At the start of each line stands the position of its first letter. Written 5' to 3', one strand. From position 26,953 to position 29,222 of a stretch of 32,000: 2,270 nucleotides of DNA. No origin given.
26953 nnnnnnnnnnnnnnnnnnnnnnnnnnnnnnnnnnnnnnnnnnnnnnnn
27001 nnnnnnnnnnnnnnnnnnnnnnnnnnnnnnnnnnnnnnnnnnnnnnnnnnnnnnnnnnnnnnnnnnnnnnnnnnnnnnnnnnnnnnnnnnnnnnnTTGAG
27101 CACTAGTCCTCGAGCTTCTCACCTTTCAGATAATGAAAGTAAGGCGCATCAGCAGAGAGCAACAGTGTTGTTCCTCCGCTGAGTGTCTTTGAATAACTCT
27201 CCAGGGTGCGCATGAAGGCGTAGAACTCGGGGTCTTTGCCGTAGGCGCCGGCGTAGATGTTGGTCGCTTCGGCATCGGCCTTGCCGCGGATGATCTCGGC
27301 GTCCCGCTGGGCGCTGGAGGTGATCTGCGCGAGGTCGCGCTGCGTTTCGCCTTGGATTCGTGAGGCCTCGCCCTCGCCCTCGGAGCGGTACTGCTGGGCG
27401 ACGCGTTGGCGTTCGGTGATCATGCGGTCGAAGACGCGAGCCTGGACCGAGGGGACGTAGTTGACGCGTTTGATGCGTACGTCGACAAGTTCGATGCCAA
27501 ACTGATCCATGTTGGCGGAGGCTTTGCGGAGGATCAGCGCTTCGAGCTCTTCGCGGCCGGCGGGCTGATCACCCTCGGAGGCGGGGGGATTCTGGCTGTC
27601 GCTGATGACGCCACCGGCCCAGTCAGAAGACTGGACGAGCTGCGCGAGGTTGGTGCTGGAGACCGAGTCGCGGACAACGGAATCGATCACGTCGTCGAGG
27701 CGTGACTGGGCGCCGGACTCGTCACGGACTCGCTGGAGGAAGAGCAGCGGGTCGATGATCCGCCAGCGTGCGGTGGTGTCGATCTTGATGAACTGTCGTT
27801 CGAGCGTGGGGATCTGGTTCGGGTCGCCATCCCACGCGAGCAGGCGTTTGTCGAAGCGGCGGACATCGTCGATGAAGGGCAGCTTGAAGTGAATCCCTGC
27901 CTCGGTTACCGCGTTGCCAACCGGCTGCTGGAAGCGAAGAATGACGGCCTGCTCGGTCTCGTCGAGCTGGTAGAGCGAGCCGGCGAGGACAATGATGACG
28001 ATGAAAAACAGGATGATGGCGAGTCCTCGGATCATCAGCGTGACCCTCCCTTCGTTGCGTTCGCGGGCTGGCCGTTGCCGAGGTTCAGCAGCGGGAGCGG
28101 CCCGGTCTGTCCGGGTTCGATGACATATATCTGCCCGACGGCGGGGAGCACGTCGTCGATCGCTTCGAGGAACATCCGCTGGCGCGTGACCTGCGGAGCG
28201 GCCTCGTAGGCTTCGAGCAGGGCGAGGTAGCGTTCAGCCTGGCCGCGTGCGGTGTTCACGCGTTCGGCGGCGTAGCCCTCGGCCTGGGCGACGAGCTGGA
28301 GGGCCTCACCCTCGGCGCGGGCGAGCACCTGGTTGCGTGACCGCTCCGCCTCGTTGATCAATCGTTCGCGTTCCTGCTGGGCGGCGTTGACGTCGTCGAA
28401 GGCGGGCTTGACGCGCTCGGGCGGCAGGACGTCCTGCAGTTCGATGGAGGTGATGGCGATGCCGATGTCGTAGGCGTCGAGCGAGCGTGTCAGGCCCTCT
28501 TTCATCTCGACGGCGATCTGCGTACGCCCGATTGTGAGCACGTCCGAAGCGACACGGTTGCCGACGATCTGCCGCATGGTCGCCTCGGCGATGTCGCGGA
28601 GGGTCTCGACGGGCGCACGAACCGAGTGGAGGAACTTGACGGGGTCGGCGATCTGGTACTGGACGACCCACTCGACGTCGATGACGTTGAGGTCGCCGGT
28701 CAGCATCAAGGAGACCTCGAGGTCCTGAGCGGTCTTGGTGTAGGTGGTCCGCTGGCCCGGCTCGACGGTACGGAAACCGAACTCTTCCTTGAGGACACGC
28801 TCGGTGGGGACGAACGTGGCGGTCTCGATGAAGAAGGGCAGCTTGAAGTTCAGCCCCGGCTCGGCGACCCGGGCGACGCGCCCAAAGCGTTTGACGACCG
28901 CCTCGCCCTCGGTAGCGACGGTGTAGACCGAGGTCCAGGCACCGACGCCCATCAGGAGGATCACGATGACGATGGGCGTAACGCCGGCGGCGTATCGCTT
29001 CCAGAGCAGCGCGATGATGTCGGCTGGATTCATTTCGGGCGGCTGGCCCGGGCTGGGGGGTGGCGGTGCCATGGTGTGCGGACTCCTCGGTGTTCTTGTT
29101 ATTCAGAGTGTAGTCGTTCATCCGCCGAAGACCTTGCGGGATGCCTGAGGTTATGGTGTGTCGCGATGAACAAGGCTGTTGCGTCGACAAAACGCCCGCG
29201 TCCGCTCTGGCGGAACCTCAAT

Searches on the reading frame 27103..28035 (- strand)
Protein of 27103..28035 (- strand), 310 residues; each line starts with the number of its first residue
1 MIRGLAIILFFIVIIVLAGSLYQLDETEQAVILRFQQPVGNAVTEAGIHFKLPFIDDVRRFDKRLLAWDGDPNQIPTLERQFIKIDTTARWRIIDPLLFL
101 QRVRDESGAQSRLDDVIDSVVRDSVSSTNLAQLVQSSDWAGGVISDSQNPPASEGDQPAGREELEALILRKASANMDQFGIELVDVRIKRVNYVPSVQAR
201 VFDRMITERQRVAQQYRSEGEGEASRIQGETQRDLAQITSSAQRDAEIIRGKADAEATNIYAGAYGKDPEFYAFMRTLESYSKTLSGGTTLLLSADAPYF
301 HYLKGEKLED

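Call 20: search_protein_families(library=pfam, proteins=[window:27103-28035:-])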
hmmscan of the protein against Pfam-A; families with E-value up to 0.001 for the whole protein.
window:27103-28035:- (310 aa): 1 family
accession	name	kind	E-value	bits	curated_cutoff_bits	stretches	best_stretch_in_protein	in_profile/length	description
PF01145.31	Band_7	-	1.9e-28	100.2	23.6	1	23-221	2-175/176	SPFH domain / Band 7 family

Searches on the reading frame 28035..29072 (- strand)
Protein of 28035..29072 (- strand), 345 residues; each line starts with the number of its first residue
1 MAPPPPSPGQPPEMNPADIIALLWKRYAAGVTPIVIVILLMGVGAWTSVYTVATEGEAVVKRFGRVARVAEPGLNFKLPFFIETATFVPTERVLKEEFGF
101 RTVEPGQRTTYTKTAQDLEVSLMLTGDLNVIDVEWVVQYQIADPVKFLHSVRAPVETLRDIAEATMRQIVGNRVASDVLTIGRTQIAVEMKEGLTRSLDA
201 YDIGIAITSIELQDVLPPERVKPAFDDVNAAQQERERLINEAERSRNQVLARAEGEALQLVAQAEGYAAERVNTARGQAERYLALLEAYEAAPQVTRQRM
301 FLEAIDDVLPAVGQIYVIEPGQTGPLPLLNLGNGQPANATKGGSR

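Call 20: search_protein_families(library=pfam, proteins=[window:28035-29072:-])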
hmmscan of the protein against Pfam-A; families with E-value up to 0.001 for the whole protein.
window:28035-29072:- (345 aa): 1 family
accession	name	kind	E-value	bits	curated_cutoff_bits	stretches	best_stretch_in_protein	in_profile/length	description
PF01145.31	Band_7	-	5.3e-25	88.9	23.6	1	54-244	4-174/176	SPFH domain / Band 7 family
